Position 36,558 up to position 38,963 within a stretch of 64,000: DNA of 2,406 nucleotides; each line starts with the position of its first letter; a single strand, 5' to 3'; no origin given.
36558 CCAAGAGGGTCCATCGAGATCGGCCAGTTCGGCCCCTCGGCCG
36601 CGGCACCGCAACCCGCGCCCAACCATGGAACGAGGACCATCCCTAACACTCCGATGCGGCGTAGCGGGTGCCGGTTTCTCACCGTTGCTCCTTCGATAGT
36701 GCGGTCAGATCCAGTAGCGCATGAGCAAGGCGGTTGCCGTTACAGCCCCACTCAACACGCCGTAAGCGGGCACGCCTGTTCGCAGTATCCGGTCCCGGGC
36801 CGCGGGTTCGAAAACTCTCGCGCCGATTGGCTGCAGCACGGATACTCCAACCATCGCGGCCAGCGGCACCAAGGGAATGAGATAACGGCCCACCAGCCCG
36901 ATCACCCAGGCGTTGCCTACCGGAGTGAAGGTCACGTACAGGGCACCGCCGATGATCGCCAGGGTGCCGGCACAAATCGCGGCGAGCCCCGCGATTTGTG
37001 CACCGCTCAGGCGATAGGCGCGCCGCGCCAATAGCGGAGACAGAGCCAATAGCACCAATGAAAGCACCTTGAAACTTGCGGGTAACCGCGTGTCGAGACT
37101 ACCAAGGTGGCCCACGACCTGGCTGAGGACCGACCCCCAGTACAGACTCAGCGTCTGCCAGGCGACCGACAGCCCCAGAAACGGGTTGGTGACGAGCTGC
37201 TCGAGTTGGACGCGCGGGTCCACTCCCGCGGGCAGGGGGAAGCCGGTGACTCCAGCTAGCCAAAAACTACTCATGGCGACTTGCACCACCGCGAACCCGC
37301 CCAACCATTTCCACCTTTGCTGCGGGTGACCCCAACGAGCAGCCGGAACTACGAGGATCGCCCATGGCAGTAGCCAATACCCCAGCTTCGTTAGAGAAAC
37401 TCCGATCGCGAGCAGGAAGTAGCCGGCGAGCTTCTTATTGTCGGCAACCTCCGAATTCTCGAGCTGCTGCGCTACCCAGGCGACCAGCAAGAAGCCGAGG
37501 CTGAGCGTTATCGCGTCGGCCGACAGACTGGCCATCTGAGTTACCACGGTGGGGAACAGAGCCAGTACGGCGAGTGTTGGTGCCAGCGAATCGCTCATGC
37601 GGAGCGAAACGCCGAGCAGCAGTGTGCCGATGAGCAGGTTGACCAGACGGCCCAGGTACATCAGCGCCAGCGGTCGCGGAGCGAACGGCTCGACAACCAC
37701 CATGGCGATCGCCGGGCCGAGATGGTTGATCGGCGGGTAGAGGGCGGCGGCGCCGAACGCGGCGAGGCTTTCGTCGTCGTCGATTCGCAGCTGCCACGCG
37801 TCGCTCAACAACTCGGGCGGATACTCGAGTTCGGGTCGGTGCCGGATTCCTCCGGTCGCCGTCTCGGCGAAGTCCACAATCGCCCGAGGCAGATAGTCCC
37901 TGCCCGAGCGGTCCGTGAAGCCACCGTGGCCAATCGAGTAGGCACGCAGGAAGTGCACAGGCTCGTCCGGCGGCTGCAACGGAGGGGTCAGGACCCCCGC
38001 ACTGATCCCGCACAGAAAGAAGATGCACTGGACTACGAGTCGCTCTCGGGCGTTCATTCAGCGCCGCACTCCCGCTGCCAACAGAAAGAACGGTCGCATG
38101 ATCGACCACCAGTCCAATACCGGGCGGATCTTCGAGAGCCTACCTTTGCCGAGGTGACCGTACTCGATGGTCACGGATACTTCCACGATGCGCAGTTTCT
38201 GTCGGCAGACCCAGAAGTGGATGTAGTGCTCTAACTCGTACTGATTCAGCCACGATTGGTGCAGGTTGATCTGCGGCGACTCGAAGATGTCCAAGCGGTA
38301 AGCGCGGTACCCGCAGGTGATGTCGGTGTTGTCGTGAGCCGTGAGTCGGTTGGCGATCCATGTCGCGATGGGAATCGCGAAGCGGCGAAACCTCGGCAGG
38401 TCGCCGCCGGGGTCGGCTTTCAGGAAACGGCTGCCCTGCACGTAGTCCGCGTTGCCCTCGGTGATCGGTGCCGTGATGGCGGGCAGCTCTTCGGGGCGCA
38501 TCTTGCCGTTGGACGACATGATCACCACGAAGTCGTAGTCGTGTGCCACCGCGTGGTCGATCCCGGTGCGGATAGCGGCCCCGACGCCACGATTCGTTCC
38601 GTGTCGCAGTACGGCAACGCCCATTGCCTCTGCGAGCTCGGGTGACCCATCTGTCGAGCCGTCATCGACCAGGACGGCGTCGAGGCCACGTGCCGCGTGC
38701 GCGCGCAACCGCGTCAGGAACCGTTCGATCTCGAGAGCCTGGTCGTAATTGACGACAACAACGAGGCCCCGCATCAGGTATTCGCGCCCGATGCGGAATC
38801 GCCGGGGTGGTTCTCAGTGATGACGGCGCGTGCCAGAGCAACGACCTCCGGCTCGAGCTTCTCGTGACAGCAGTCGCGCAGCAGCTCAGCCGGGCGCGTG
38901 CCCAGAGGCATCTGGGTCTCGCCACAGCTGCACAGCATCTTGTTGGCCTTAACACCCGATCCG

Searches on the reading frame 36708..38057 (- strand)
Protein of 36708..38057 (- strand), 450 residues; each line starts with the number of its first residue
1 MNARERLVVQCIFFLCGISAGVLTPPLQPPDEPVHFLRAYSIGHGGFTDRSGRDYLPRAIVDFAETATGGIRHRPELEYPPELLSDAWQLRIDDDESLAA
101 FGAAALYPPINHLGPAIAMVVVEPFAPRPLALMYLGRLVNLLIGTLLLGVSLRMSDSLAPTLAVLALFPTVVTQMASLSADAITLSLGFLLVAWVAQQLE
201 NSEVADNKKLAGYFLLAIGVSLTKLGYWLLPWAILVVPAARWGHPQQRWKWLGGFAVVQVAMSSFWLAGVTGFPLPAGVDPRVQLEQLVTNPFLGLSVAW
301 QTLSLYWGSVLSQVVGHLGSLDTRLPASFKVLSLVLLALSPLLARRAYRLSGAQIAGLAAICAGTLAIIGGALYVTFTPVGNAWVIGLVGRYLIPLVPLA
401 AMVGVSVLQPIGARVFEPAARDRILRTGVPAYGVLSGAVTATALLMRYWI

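Call 27: search_protein_families(library=pfam, proteins=[window:36708-38057:-], max_evalue=0.0001)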
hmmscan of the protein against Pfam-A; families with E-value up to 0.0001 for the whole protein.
window:36708-38057:- (450 aa): 1 family
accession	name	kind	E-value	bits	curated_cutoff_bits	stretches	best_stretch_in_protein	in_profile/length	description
PF09913.15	DUF2142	-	1e-40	140.2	30.1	1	14-399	1-394/395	Predicted membrane protein (DUF2142)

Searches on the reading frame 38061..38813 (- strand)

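Call 27: search_protein_families(library=pfam, proteins=[window:38061-38813:-], max_evalue=0.0001)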
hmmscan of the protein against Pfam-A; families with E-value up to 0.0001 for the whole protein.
window:38061-38813:- (251 aa): 1 family
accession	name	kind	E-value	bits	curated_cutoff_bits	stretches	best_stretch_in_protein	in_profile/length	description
PF00535.33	Glycos_transf_2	-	1.9e-19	70.7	23.3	1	18-178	2-165/168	Glycosyl transferase family 2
